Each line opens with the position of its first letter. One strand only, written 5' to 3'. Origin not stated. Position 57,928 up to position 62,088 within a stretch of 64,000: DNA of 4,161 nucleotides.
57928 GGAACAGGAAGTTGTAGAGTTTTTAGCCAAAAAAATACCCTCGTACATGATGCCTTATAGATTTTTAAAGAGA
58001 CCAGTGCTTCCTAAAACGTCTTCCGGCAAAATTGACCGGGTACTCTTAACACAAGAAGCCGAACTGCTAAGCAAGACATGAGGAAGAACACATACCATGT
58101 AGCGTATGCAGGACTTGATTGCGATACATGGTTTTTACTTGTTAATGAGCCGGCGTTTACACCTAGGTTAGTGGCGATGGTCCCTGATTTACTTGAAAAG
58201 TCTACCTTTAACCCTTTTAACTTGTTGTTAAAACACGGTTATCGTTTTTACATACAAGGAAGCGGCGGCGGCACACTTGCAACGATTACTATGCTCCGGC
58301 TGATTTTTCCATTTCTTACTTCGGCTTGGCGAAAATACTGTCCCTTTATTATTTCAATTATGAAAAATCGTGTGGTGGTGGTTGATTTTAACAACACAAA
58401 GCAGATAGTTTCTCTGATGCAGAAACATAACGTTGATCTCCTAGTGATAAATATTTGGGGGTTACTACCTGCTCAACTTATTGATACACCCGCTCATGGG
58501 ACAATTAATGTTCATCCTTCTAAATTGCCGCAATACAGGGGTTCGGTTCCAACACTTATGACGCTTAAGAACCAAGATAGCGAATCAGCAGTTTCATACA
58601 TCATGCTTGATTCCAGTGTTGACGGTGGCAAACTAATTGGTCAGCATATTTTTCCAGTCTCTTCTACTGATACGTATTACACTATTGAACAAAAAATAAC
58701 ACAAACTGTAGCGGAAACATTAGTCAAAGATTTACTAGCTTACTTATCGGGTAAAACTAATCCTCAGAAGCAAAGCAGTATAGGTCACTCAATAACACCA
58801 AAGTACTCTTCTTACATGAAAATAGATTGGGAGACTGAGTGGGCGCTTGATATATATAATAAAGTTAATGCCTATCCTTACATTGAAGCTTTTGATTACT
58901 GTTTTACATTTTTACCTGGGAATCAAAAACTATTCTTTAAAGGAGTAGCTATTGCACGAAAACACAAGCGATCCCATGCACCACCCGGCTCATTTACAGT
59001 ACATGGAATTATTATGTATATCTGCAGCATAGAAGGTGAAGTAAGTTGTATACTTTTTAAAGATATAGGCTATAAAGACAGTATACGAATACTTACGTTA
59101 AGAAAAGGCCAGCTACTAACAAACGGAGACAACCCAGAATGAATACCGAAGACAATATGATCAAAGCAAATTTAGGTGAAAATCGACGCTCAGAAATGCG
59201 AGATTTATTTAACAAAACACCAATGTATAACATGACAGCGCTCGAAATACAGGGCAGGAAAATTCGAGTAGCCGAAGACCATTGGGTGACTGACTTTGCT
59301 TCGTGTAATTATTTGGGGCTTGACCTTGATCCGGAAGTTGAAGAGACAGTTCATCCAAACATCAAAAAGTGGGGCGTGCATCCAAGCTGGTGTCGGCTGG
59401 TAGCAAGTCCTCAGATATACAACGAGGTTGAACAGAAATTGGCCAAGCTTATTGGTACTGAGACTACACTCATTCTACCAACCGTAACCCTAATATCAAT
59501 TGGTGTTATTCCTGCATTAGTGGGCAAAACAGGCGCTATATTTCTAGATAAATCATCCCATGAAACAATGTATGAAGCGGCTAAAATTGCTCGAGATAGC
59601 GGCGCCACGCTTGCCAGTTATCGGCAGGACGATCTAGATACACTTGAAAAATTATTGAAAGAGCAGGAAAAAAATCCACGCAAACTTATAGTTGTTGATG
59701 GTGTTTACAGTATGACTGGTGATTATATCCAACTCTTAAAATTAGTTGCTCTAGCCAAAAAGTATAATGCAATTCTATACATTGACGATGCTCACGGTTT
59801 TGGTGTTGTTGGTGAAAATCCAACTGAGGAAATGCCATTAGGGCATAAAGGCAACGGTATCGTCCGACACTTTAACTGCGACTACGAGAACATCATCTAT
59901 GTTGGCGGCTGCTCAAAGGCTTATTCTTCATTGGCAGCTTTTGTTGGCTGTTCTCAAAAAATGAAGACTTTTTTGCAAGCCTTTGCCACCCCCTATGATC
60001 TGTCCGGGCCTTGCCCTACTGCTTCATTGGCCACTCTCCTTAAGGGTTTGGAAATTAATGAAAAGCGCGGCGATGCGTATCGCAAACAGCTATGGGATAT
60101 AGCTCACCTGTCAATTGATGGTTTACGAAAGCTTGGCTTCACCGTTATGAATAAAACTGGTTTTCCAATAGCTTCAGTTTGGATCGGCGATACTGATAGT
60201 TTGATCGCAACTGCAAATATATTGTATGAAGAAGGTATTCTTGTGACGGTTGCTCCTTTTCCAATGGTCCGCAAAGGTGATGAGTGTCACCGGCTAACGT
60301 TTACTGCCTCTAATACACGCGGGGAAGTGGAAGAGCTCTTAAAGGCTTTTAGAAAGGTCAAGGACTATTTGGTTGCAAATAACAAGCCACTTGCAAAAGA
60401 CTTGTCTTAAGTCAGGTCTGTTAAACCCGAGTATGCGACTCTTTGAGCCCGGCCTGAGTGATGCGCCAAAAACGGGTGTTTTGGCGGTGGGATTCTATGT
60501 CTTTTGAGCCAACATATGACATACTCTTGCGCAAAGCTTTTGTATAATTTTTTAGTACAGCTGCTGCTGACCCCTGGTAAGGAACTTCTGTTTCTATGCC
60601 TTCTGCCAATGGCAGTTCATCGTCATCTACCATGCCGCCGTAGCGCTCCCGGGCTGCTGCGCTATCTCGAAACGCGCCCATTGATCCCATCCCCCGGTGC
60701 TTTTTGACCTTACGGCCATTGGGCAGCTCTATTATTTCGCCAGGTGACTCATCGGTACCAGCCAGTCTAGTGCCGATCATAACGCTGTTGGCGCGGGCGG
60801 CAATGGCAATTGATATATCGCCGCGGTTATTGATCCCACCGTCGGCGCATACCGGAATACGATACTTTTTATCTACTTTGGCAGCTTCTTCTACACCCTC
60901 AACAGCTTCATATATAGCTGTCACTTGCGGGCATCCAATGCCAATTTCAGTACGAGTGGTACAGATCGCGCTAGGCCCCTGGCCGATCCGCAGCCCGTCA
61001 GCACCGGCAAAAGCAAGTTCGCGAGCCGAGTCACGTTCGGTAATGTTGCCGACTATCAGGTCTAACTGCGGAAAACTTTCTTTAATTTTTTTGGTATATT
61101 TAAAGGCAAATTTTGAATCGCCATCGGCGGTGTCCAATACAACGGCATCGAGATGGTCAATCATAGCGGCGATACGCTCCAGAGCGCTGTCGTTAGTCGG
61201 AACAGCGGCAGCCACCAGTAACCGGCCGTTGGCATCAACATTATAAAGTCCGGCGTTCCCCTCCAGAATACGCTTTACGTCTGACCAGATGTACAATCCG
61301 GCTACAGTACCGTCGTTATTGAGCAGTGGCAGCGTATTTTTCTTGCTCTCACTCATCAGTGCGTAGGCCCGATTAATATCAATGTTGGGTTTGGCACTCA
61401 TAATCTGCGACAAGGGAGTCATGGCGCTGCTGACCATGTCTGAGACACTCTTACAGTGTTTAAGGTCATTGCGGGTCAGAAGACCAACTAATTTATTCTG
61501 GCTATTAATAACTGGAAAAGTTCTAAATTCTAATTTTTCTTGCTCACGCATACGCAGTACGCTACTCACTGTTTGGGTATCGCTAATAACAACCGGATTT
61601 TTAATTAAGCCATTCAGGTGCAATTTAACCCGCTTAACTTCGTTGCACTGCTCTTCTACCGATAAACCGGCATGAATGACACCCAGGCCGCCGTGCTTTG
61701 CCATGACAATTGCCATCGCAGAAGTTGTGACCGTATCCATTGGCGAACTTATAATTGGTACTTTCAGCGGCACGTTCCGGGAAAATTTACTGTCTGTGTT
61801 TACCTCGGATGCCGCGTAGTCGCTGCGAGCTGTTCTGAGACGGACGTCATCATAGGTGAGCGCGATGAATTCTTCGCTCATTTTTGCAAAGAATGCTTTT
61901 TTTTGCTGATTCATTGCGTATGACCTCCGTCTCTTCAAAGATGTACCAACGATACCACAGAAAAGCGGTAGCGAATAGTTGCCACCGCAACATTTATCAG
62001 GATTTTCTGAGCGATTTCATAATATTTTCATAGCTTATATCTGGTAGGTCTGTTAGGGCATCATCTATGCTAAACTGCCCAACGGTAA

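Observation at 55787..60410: Unassigned four-gene biosynthetic operon (MT-like + stand-alone adenylation enzyme + formyltransferase + alpha-oxoamine synthase) wedged between purA and guaB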

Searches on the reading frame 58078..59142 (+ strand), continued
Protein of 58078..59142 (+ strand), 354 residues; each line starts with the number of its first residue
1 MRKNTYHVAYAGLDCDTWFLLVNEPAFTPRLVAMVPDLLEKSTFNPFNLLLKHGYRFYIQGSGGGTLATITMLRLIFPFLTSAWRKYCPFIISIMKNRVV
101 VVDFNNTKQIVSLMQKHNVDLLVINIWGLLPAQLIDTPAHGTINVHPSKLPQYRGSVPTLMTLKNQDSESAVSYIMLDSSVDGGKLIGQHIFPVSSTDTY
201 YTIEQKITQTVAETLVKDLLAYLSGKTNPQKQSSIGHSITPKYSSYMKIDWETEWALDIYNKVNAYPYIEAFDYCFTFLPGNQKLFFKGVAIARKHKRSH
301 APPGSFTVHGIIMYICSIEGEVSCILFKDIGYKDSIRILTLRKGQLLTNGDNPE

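Call 97: list_cluster_members(proteins=[P0001, P0223])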
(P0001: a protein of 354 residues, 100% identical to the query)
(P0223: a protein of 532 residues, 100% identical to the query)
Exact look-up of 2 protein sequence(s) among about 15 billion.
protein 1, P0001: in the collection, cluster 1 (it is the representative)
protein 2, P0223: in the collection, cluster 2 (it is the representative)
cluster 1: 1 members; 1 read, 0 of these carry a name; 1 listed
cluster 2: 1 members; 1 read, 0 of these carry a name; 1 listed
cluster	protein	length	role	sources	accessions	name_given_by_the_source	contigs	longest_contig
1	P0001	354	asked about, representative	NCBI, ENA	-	-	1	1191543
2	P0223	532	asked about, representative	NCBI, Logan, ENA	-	-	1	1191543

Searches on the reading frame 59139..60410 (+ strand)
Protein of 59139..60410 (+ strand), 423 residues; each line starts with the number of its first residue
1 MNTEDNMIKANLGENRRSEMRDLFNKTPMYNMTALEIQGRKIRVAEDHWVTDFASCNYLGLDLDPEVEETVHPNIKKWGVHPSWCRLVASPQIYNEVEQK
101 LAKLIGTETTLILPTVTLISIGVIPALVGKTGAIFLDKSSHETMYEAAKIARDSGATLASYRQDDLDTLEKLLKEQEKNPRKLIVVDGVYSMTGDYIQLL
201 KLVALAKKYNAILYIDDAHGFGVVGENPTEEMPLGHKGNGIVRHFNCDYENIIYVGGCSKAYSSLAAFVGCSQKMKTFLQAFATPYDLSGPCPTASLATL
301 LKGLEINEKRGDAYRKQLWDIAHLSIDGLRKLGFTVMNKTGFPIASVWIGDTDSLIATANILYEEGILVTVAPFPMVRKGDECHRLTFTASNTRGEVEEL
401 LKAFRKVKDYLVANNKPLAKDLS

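Call 3: search_protein_families(library=pfam, proteins=[window:59139-60410:+], max_evalue=0.01)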
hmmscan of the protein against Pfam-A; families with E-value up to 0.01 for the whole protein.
window:59139-60410:+ (423 aa): 3 families
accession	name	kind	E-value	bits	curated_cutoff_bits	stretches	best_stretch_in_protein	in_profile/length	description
PF00155.27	Aminotran_1_2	-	2.6e-34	119.4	19.7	1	53-404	6-361/361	Aminotransferase class I and II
PF00266.25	Aminotran_5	-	1.2e-05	25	21.5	1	92-221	43-180/371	Aminotransferase class-V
PF01212.27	Beta_elim_lyase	-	0.00022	21.1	27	1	93-218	33-170/288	Beta-eliminating lyase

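Call 4: search_protein_families(library=ncbifam, proteins=[window:59139-60410:+], max_evalue=0.01)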
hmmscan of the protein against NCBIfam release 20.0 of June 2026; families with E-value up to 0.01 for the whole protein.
window:59139-60410:+ (423 aa): 14 families
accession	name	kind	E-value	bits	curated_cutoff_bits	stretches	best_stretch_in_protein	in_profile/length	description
TIGR00858.1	bioF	equivalog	1.2e-69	234.8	426.45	1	40-404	13-364/365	8-amino-7-oxononanoate synthase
TIGR01825.1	gly_Cac_T_rel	subfamily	7.7e-62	209.1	535.4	1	29-408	14-379/385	BioF/Kbl family PLP-dependent acyltransferase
NF047600.1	SerpalmtaseCFB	equivalog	5.4e-58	196.5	640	1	46-408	41-389/395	serine palmitoyltransferase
NF005394.0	PRK06939.1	equivalog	6.3e-55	186.5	460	1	37-409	31-392/397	glycine C-acetyltransferase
NF005697.0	PRK07505.1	subfamily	1.1e-52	179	342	1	21-408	21-399/405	hypothetical protein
NF047599.1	SerpalmtaseBetaP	equivalog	1.1e-49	169.2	500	1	47-409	42-391/394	serine palmitoyltransferase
TIGR01822.1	2am3keto_CoA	equivalog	2.4e-43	148.6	493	1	37-408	27-387/393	glycine C-acetyltransferase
NF047603.1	SerpalmtaseAlphaP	equivalog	7.1e-39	133.6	670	1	54-406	51-391/399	serine palmitoyltransferase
TIGR01821.1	5aminolev_synth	equivalog_domain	1.6e-37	129.4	338.55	1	47-410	44-396/402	5-aminolevulinate synthase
NF005526.0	PRK07179.1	equivalog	9.3e-29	100.2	428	1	56-410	62-398/407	alpha-hydroxyketone-type quorum-sensing autoinducer synthase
NF004608.1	PRK05937.1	equivalog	1e-24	87.1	399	1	86-409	48-347/366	8-amino-7-oxononanoate synthase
TIGR01979.1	sufS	subfamily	4.5e-05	22.5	475.1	0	93-220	63-199/403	SufS family cysteine desulfurase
TIGR03588.1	PseC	equivalog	0.0013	17.7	423.5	1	96-225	34-164/380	UDP-4-amino-4,6-dideoxy-N-acetyl-beta-L-altrosamine transaminase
TIGR01141.1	hisC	equivalog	0.0036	16.2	276.55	1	143-316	107-269/349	histidinol-phosphate transaminase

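Call 9: find_encoding_contigs(protein=window:59139-60407:+, flank=10000)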
Protein window:59139-60407:+ (423 aa): 1 contig read that carries it; 1 place shown.
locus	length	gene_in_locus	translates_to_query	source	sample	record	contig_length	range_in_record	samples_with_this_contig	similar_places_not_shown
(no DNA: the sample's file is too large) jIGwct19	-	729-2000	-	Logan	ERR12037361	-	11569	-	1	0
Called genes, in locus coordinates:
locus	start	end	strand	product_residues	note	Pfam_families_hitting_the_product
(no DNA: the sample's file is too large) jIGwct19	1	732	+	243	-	?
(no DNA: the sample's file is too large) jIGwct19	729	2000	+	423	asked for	PF00155:Aminotran_1_2, PF00266:Aminotran_5 (faint)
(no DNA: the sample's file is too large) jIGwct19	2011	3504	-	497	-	PF00478:IMPDH, PF00571:CBS (weak), PF03060:NMO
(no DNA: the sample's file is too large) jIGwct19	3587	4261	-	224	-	PF01509:TruB_N, PF16198:TruB_C_2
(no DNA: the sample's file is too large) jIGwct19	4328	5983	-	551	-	-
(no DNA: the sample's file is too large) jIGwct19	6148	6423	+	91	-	-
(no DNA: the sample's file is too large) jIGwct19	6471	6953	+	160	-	-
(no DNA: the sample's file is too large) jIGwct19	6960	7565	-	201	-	-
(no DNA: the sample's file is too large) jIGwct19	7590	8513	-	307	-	PF06144:DNA_pol3_delta, PF21694:DNA_pol3_delta_C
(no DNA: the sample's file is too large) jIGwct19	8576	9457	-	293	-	PF01149:Fapy_DNA_glyco, PF06831:H2TH, PF06827:zf-FPG_IleRS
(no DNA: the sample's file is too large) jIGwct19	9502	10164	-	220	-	-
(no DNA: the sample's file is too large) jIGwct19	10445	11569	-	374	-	?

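Call 23: search_solved_structures(query=window:59139-60407:+, show_alignments=2, max_evalue=1e-30)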
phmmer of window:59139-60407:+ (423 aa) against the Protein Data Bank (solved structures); distinct sequences matched with E-value up to 1e-30: 13.
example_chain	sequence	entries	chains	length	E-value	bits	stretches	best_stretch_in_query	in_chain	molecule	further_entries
8s1y_A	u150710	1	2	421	1e-50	175.9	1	19-408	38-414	8-amino-7-oxononanoate synthase/2-amino-3-ketobutyrate coenzyme A ligase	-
7poa_A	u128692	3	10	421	1.4e-50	175.4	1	19-408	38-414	8-amino-7-oxononanoate synthase/2-amino-3-ketobutyrate coenzyme A ligase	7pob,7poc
3tqx_A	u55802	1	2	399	6.3e-36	127.2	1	37-408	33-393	2-amino-3-ketobutyrate coenzyme A ligase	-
8guh_A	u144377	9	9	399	1.3e-35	126.2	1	48-407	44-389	Serine palmitoyltransferase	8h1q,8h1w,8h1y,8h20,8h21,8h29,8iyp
3a2b_A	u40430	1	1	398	1.4e-35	126.1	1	48-407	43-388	Serine palmitoyltransferase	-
2jgt_A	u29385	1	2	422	2.1e-33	118.9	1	54-405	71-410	SERINE PALMITOYLTRANSFERASE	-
2jg2_A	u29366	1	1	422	2.1e-33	118.9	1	54-405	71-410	SERINE PALMITOYLTRANSFERASE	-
2w8j_A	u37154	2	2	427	2.1e-33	118.9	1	54-405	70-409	SERINE PALMITOYLTRANSFERASE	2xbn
2w8v_A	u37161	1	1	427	3.8e-33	118.1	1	54-405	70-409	SERINE PALMITOYLTRANSFERASE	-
2w8t_A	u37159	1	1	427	3.9e-33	118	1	54-405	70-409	SERINE PALMITOYLTRANSFERASE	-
2w8u_A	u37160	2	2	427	5.1e-33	117.6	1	54-405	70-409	SERINE PALMITOYLTRANSFERASE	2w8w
4bmk_A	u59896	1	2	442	1.5e-32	116.1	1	54-405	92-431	SERINE PALMITOYLTRANSFERASE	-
1fc4_A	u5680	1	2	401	7.4e-31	110.5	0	38-408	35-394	2-AMINO-3-KETOBUTYRATE CONENZYME A LIGASE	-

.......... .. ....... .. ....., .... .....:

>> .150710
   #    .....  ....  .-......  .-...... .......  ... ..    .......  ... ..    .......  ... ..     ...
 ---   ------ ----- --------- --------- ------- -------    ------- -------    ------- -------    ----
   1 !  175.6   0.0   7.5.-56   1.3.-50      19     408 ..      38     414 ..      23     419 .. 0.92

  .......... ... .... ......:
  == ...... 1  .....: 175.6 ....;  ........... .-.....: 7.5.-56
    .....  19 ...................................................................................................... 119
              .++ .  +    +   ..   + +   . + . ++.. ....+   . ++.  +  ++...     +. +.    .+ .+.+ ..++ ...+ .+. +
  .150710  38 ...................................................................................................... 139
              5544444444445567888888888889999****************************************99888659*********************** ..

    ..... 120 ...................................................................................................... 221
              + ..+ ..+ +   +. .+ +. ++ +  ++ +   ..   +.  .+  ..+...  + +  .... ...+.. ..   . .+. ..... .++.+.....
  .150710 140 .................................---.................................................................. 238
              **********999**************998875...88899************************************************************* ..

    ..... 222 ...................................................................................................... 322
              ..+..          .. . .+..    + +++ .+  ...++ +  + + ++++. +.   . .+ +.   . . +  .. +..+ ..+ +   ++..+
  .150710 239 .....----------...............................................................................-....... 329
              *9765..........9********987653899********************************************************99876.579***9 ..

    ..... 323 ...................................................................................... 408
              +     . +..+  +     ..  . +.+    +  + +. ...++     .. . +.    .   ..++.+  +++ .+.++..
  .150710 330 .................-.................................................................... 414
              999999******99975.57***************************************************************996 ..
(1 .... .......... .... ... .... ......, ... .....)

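Call 28: search_protein_families(library=padloc, proteins=[window:59139-60407:+], max_evalue=0.01)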
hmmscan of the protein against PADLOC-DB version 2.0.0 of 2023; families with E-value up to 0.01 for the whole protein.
window:59139-60407:+ (423 aa): 0 families

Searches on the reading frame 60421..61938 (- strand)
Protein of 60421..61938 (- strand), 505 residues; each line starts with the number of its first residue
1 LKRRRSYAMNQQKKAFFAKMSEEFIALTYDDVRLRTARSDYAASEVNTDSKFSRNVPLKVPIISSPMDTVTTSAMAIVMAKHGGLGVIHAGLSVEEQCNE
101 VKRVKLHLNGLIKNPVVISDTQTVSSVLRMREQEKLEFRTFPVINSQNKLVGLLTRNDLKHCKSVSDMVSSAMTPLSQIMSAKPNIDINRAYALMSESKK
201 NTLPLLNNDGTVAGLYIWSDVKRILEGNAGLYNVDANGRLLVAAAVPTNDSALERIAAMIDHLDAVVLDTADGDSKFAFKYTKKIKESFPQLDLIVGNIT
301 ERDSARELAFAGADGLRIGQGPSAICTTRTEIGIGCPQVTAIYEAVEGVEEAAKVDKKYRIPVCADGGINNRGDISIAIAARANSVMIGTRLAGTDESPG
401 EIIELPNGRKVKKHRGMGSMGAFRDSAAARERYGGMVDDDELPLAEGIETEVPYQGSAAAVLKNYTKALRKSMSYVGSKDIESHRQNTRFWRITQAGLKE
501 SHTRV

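Call 3: search_protein_families(library=pfam, proteins=[window:60421-61938:-], max_evalue=0.01)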
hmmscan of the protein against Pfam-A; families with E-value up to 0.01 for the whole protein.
window:60421-61938:- (505 aa): 5 families
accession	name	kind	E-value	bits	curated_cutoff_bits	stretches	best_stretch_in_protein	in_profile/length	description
PF00478.31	IMPDH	-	3.6e-112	375.2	25.6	1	26-503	1-344/345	IMP dehydrogenase / GMP reductase domain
PF03060.21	NMO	-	1.1e-12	48.5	28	1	297-400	141-233/331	Nitronate monooxygenase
PF00571.33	CBS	-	5.4e-12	46.3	24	1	112-160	6-52/57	CBS domain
PF01070.24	FMN_dh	-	0.0028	17.2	24.9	0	292-390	219-303/350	FMN-dependent dehydrogenase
PF01645.23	Glu_synthase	-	0.0089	15.7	20.4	0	315-391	236-306/369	Conserved region in glutamate synthase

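Call 4: search_protein_families(library=ncbifam, proteins=[window:60421-61938:-], max_evalue=0.01)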
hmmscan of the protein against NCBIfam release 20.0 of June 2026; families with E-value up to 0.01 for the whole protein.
window:60421-61938:- (505 aa): 25 families
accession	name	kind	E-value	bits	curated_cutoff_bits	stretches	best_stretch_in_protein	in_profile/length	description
TIGR01302.1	IMP_dehydrog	equivalog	2e-127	425.8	481.5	1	26-485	1-449/450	IMP dehydrogenase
NF005311.0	PRK06843.1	equivalog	1.1e-77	261.7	779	2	235-503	137-397/404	inosine 5-monophosphate dehydrogenase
NF005493.0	PRK07107.1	equivalog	1.9e-68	231.2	585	1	54-502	46-487/502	IMP dehydrogenase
NF005869.0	PRK07807.1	equivalog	5.7e-68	230.1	549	1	21-501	7-472/479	GuaB1 family IMP dehydrogenase-related protein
NF052358.1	GMPRedGuaB1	equivalog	9.7e-65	219.6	675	1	24-500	10-471/479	GMP reductase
TIGR01303.1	IMP_DH_rel_1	equivalog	3.4e-56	191.1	562.75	1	25-487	10-456/475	GuaB1 family IMP dehydrogenase-related protein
NF003470.0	PRK05096.1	equivalog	2.2e-47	161.9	397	2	239-495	98-338/347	GMP reductase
TIGR01305.1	GMP_reduct_1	equivalog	1.2e-46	159.3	492.15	2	241-495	99-337/343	GMP reductase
NF003966.0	PRK05458.1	equivalog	3.8e-33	115.2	344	1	256-486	103-311/327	GMP reductase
TIGR01306.1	GMP_reduct_2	equivalog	1.6e-29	103.5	465.65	1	264-486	110-307/321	GMP reductase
TIGR01304.1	IMP_DH_rel_2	equivalog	1e-24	87.5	342.1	2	292-401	186-295/365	GuaB3 family IMP dehydrogenase-related protein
TIGR03151.1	enACPred_II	equivalog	4.7e-08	32.7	453.1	1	56-106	8-59/307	enoyl-[acyl-carrier-protein] reductase FabK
NF011440.0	PRK14869.1-2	equivalog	4.4e-06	25.6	746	1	132-161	267-296/541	putative manganese-dependent inorganic diphosphatase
NF011443.0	PRK14869.1-5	equivalog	3.2e-05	22.6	335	0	112-161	76-123/546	putative manganese-dependent inorganic diphosphatase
NF053603.1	HhpR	exception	3.6e-05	23.1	520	1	111-235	7-128/282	CBS domain-containing high hydrostatic pressure regulator HhpR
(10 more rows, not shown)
